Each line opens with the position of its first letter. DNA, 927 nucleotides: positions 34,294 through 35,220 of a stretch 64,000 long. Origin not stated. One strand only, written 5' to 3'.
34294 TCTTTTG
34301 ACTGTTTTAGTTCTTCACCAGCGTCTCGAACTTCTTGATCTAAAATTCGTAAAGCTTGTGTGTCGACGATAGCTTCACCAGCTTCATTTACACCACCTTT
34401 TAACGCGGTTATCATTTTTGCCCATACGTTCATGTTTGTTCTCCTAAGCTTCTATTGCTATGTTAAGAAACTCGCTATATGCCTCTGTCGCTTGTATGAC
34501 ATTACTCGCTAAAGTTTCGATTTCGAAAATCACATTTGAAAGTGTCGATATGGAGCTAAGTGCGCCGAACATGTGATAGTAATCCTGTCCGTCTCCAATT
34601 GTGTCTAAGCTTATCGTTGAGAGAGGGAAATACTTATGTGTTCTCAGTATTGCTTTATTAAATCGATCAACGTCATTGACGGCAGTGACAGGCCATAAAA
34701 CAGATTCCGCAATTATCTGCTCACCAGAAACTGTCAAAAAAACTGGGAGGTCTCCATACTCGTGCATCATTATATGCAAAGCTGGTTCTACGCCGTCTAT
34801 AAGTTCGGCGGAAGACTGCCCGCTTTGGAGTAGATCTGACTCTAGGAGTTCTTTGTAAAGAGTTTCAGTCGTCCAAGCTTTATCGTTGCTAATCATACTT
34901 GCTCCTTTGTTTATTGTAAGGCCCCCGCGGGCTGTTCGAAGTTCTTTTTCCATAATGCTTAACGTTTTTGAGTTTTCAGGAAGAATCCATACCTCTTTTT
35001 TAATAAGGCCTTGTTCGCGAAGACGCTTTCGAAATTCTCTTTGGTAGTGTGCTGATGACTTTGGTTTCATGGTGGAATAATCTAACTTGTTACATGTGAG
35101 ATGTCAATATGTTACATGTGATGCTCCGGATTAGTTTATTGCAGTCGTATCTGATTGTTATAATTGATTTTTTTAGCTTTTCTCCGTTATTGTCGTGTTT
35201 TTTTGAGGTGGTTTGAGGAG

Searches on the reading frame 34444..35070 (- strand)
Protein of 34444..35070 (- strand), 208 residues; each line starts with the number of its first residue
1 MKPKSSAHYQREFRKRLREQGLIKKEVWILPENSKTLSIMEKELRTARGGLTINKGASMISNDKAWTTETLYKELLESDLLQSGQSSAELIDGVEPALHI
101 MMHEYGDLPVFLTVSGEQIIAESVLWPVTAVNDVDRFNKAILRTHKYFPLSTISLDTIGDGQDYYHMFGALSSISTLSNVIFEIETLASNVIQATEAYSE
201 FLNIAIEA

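Call 5: search_protein_families(library=pfam, proteins=[window:34444-35070:-], max_evalue=0.1)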
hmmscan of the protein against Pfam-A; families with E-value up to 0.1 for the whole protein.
window:34444-35070:- (208 aa): 1 family
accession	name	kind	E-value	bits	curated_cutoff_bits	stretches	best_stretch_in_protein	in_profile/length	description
PF09938.14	DUF2170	-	8e-52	175.1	27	1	65-202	1-137/137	Uncharacterized protein conserved in bacteria (DUF2170)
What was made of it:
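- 34444..35070 (-): BacA homologue: a conserved ~50-aa basic N-terminal extension plus the DUF2170 (YjfI, CesT-like) domain. Call 5: DUF2170.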

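Call 6: search_protein_families(library=ncbifam, proteins=[window:34444-35070:-], max_evalue=0.1)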
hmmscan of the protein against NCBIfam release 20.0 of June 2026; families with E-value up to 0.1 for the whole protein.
window:34444-35070:- (208 aa): 2 families
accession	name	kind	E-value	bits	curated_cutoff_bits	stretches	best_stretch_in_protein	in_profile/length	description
NF050185.1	BflmRegBacAPseudo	equivalog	2.6e-93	311.2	300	1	1-203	1-203/206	biofilm formation regulator BacA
NF041430.1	UrfF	equivalog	0.0083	16.2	100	1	6-50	17-61/68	plasmid repression protein F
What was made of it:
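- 34444..35070 (-): Call 6: NCBIfam BacA, E=2.6e-93.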

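Call 7: search_protein_families(library=padloc, proteins=[window:34444-35070:-], max_evalue=0.01)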
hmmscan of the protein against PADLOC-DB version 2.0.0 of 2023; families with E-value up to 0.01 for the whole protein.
window:34444-35070:- (208 aa): 0 families

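Call 81: search_solved_structures(query=window:34444-35070:-, max_evalue=1, show_alignments=2)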
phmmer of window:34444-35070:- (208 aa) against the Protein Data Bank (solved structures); distinct sequences matched with E-value up to 1: 5.
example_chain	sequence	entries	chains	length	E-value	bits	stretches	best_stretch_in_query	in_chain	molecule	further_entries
8q8o_A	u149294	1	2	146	1.6e-37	132.1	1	64-203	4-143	DUF2170 family protein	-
3wyi_A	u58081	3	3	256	0.3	13.9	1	78-129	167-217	Isoprenyl transferase | Undecaprenyl pyrophosphate synthase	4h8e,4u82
5cqb_A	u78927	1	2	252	0.46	13.3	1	44-129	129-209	Ditrans,polycis-undecaprenyl-diphosphate synthase ((2E,6E)-farnesyl-diphosphate specific)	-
1jp3_A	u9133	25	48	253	0.46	13.2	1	44-129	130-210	undecaprenyl pyrophosphate synthase | Undecaprenyl pyrophosphate synthetase | Ditrans,polycis-undecaprenyl-diphosphate synthase ((2E,6E)-farnesyl-diphosphate sp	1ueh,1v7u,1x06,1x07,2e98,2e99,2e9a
1x08_A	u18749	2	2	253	0.46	13.2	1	44-129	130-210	Undecaprenyl pyrophosphate synthetase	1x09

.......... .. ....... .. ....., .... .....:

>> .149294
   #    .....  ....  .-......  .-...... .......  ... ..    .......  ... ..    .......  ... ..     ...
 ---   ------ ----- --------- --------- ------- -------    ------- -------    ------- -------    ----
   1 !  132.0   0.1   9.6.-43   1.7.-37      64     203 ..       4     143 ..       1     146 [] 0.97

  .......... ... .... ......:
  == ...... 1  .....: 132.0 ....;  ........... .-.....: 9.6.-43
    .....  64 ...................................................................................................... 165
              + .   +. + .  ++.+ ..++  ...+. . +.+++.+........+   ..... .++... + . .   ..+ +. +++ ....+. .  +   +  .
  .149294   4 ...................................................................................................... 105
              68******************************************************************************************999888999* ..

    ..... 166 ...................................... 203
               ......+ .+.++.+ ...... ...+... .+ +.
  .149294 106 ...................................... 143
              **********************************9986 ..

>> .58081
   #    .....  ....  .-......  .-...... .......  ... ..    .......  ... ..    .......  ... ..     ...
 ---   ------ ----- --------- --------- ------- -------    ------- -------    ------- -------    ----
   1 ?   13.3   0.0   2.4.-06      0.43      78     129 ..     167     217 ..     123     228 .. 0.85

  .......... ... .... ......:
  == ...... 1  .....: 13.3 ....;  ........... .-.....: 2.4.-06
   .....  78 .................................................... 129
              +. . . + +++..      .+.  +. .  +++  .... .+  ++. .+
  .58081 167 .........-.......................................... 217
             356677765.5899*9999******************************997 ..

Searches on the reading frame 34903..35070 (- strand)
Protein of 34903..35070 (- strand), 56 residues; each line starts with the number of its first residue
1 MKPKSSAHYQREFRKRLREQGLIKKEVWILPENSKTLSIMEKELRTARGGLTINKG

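Call 84: search_protein_families(library=ncbifam, alignment_id=A4, max_evalue=1)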
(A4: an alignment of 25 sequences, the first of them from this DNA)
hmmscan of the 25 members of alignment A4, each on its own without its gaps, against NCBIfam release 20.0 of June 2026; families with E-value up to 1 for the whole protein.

A. member 1, seq(56 aa): 2 families
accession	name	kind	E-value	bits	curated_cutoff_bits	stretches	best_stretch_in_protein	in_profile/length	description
NF050185.1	BflmRegBacAPseudo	equivalog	4.3e-22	78.6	300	1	1-51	1-51/206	biofilm formation regulator BacA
NF041430.1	UrfF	equivalog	0.00063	19.8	100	1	6-50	17-61/68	plasmid repression protein F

B. families by the number of members that match (of 25 scanned): 5 families
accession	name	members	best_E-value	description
NF050185.1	BflmRegBacAPseudo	25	5.4e-26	biofilm formation regulator BacA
NF041430.1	UrfF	24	1.4e-05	plasmid repression protein F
NF040976.1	RepC_IncLM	10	0.0008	IncL/M type plasmid replication protein RepC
NF049902.1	FTL_1293_fam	6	0.047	FTL_1293 family small RNA FtrC-regulated protein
NF004136.0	PRK05618.3-2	1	0.014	50S ribosomal protein L25/general stress protein Ctc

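Call 85: search_solved_structures(query=A4, max_evalue=10, show_alignments=3)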
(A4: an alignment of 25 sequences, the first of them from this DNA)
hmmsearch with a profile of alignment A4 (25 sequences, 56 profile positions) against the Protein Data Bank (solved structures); distinct sequences matched with E-value up to 10: 2.
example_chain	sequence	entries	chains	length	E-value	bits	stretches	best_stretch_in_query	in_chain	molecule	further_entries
7cay_A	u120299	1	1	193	1.6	11.6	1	11-37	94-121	ATP-dependent protease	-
2x4h_A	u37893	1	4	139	1.7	11.5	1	16-37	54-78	HYPOTHETICAL PROTEIN SSO2273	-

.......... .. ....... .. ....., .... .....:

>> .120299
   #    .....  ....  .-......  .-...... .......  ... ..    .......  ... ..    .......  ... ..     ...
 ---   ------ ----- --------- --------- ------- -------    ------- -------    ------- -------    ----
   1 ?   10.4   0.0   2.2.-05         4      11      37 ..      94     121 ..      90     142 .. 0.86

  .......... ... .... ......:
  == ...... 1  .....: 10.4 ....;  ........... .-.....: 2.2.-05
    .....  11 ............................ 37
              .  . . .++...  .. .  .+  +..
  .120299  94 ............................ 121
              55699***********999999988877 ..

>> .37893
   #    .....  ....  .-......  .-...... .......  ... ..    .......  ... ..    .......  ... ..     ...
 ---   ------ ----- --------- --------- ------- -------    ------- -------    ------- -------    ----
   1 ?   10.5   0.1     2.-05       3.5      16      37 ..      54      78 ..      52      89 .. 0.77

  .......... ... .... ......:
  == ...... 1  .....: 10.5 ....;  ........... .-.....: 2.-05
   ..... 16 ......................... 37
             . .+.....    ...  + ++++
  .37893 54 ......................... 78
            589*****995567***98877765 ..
